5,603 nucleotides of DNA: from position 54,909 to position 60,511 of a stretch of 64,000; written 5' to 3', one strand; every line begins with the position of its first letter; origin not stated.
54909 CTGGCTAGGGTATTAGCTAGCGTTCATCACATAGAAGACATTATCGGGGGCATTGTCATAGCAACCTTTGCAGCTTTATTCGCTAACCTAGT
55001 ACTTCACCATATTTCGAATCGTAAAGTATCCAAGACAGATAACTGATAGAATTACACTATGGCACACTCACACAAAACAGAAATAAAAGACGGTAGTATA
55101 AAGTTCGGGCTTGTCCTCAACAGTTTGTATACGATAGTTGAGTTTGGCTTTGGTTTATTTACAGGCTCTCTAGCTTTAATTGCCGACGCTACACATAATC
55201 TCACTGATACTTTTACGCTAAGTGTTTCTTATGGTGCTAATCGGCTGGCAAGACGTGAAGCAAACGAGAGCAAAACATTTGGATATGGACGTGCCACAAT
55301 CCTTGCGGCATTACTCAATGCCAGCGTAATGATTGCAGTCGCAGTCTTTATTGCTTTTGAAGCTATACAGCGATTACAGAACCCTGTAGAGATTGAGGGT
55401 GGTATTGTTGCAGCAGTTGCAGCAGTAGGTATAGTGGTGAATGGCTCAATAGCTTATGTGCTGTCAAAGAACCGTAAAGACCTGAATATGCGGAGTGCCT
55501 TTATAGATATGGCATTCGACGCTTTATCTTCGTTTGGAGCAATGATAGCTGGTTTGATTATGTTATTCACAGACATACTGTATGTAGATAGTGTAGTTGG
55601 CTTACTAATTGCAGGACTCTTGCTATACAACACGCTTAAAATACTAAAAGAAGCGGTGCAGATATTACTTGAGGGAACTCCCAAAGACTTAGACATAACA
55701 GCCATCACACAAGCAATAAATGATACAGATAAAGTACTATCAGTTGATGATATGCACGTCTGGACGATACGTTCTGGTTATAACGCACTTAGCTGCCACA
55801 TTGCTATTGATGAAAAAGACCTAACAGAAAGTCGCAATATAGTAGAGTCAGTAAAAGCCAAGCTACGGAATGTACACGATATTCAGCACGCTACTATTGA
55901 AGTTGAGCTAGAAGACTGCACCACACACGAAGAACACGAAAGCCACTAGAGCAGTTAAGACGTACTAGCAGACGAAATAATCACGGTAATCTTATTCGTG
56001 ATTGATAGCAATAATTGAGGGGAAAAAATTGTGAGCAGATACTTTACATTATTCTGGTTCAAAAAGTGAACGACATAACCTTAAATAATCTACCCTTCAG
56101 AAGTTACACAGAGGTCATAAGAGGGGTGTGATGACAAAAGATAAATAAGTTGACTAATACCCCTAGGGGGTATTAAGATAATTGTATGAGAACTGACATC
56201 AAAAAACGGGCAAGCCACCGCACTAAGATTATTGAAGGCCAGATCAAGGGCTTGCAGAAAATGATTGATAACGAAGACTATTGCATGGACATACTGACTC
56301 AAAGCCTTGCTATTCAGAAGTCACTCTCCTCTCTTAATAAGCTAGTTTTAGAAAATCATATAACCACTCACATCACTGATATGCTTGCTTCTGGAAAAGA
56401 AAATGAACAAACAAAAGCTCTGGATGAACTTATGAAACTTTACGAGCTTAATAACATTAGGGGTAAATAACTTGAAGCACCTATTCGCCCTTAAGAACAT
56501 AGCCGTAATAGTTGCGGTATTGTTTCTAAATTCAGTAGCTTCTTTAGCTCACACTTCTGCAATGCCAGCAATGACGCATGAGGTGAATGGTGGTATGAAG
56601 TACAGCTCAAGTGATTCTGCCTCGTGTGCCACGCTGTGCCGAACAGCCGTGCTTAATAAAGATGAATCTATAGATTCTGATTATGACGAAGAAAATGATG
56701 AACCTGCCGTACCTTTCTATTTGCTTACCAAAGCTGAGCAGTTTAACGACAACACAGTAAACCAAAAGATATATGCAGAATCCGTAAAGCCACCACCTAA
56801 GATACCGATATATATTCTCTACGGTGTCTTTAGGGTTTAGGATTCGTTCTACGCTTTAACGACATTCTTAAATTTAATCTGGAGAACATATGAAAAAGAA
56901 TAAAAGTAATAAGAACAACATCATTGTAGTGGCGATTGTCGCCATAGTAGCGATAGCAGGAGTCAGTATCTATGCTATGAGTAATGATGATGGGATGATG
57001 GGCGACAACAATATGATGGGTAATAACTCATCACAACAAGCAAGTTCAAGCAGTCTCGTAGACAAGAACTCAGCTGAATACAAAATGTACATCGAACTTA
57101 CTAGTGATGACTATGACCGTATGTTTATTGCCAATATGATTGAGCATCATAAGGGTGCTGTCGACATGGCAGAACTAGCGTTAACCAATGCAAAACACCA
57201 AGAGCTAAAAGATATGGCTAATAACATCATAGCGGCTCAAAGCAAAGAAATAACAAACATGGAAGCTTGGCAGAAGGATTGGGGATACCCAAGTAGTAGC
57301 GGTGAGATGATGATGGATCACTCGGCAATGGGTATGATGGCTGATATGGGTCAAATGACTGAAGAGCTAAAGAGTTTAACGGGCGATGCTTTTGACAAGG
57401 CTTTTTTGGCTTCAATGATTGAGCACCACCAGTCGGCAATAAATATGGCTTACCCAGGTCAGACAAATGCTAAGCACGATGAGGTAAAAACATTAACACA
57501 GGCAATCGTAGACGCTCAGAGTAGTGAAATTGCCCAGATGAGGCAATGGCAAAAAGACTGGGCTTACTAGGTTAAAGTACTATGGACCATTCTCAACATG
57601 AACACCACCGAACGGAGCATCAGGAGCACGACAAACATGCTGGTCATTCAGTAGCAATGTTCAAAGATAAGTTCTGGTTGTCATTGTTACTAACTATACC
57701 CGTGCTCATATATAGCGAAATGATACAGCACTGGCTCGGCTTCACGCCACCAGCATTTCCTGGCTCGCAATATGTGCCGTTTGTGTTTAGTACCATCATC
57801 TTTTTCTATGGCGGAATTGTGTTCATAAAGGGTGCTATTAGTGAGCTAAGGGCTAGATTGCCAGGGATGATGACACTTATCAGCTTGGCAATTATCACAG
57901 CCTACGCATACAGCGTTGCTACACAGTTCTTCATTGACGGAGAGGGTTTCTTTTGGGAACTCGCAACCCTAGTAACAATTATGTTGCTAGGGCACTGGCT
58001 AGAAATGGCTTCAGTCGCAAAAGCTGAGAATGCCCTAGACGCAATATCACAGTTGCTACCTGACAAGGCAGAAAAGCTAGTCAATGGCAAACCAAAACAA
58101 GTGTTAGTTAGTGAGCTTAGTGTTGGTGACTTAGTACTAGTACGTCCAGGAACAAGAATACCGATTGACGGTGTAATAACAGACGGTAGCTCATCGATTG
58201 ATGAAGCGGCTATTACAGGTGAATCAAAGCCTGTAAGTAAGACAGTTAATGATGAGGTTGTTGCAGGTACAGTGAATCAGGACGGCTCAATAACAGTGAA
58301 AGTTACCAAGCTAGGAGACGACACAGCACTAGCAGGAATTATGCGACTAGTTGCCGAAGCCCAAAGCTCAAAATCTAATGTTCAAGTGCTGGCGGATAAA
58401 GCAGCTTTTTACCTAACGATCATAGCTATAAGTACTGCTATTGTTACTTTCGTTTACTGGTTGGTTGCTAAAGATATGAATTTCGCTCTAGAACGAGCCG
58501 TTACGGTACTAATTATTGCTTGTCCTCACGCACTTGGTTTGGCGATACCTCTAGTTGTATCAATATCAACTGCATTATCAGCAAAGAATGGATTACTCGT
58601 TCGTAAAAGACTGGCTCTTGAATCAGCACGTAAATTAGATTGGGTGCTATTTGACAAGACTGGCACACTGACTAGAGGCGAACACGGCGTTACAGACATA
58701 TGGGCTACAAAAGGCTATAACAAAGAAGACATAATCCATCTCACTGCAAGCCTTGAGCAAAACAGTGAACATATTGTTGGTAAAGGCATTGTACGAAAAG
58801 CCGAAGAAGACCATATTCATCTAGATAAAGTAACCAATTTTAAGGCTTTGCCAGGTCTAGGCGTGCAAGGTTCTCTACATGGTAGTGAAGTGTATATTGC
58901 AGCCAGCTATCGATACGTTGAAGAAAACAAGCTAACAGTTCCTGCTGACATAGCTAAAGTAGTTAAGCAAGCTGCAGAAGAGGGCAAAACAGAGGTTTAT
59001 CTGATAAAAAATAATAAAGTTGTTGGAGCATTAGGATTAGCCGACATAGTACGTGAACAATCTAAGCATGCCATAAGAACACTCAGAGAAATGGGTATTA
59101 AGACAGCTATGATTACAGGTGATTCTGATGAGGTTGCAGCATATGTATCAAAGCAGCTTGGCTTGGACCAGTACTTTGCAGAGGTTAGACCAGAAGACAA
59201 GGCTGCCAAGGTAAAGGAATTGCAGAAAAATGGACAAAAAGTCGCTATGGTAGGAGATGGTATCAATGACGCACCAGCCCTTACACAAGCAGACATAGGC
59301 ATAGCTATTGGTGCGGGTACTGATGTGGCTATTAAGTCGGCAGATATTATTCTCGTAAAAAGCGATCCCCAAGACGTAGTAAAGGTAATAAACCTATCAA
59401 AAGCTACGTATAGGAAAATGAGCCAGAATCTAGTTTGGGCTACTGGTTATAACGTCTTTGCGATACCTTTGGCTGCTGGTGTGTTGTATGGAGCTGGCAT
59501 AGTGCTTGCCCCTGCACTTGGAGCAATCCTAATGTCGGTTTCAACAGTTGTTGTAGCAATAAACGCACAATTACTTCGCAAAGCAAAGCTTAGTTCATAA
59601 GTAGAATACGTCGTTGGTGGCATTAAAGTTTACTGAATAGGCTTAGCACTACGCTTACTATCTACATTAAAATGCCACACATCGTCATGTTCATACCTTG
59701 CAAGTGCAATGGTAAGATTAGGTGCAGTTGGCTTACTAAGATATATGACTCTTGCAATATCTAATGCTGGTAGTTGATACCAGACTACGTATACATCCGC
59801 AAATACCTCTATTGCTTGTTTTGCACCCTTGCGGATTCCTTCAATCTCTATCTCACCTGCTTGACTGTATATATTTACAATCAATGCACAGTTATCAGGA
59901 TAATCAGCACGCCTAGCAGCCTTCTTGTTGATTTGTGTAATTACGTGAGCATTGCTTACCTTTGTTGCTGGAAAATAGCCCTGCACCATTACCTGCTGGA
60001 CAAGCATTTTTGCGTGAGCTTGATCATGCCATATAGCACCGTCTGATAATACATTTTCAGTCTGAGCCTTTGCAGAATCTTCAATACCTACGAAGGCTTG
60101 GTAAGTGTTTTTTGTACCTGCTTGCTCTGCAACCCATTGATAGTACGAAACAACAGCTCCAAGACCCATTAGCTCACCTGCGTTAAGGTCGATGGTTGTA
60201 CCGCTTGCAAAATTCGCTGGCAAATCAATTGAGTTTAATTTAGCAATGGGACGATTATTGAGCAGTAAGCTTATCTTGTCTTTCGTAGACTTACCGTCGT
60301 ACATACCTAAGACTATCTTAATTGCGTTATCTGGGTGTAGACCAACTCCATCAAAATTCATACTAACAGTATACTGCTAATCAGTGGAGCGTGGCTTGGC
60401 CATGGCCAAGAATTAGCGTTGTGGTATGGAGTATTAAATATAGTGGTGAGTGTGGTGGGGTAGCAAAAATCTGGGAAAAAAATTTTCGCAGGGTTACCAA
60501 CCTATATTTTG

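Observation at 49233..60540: Three same-orientation copies of a roughly 170-bp repeat partition the cargo into two cassettes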

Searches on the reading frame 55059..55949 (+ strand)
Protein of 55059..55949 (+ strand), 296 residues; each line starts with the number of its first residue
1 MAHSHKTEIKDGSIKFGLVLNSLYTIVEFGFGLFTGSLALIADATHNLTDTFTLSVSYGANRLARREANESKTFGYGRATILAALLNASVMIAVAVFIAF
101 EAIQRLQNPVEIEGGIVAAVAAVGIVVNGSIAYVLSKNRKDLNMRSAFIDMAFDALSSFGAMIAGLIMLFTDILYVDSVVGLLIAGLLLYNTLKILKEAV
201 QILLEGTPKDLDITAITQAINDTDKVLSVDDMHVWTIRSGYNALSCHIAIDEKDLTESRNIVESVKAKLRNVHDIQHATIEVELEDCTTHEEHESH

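Call 9: search_protein_families(library=pfam, proteins=[window:55059-55949:+], max_evalue=0.01)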
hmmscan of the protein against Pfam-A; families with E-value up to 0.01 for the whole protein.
window:55059-55949:+ (296 aa): 2 families
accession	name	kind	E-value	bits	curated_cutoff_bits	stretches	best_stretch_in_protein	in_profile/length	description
PF01545.26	Cation_efflux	-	1.2e-42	146.4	26.6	1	16-204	3-198/198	Cation efflux family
PF16916.11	ZT_dimer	-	1.6e-12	47.7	26.7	1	208-283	1-76/78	Dimerisation domain of Zinc Transporter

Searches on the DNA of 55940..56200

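Call 68: search_rna_families(source=window, start=55940, end=56200, threshold=evalue, max_evalue=10)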
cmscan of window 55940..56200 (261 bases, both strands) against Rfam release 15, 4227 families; matches with E-value up to 10: 4.
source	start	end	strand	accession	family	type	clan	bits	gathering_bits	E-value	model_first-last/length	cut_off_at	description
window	56123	56164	+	RF01426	snoR126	Gene; snRNA; snoRNA; CD-box;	-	15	39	4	1-101/101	no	small nucleolar RNA snoR126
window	56122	56164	+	RF00055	SNORD96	Gene; snRNA; snoRNA; CD-box;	CL00072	14.1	43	8.2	1-85/85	no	Small nucleolar RNA SNORD96 family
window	56029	56079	+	RF01197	snR39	Gene; snRNA; snoRNA; CD-box;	CL00054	14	40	7.9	1-95/95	no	Small nucleolar RNA snR39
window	56122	56164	+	RF00333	snoZ157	Gene; snRNA; snoRNA; CD-box;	CL00063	13.9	55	6.8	1-100/100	no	Small nucleolar RNA Z157/R69/R10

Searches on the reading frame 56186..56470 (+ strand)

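Call 10: search_protein_families(library=pfam, proteins=[window:56186-56470:+], max_evalue=0.01)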
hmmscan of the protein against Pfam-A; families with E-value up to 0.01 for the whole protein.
window:56186-56470:+ (94 aa): 2 families
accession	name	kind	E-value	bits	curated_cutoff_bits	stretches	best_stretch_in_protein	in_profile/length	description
PF02583.22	Trns_repr_metal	-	1.7e-22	80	22.8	1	6-85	2-75/78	Metal-sensitive transcriptional repressor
PF10372.14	CdaS_N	-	0.009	16.5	27.2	0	3-61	8-64/69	Diadenylate cyclase CdaS, N-terminal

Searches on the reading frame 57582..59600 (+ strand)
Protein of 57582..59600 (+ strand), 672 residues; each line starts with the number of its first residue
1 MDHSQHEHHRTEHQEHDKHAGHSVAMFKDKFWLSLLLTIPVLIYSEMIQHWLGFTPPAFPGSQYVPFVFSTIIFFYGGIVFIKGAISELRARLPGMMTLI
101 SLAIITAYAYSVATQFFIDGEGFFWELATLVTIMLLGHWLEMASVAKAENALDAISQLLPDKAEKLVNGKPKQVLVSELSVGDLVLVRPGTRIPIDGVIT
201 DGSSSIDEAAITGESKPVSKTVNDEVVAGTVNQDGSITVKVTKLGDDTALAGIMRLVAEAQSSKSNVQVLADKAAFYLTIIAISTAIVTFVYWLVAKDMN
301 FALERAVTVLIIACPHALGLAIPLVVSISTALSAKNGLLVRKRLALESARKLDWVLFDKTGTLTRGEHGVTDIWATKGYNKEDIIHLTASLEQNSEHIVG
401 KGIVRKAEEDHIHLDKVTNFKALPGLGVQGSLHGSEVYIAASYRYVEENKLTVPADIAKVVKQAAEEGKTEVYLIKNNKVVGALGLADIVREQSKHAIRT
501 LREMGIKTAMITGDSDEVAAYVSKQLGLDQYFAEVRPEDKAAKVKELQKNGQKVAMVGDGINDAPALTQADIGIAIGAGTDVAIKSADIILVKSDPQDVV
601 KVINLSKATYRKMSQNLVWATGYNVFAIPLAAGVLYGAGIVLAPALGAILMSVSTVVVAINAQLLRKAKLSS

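Call 10: search_protein_families(library=pfam, proteins=[window:57582-59600:+], max_evalue=0.01)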
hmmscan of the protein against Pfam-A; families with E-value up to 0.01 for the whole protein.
window:57582-59600:+ (672 aa): 5 families
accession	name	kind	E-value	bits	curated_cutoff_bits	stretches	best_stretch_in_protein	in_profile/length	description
PF00122.25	E1-E2_ATPase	-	1e-51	175.5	28.1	1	158-335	2-180/181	E1-E2 ATPase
PF00702.32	Hydrolase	-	1.5e-37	130.3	26.4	1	353-571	2-191/191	haloacid dehalogenase-like hydrolase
PF08282.18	Hydrolase_3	-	1e-08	35.7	20.9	1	545-602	197-254/255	haloacid dehalogenase-like hydrolase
PF13419.12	HAD_2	-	3.9e-05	24.3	23.8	1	492-572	82-173/178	Haloacid dehalogenase-like hydrolase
PF12710.13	HAD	-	0.0004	21.3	27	1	489-567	85-188/189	haloacid dehalogenase-like hydrolase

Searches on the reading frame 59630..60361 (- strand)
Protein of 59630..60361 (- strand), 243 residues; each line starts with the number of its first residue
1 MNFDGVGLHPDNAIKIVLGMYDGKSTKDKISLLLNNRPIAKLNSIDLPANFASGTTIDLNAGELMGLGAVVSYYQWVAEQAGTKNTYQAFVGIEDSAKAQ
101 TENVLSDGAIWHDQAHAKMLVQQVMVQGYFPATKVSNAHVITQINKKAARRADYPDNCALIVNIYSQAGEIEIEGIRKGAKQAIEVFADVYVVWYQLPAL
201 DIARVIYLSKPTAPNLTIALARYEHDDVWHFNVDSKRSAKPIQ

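Call 10: search_protein_families(library=pfam, proteins=[window:59630-60361:-], max_evalue=0.01)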
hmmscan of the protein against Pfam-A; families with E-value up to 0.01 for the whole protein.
window:59630-60361:- (243 aa): 0 families

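Call 74: search_protein_families(library=phrogs, proteins=[window:59630-60361:-], max_evalue=0.01)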
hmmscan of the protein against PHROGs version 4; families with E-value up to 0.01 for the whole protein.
window:59630-60361:- (243 aa): 0 families
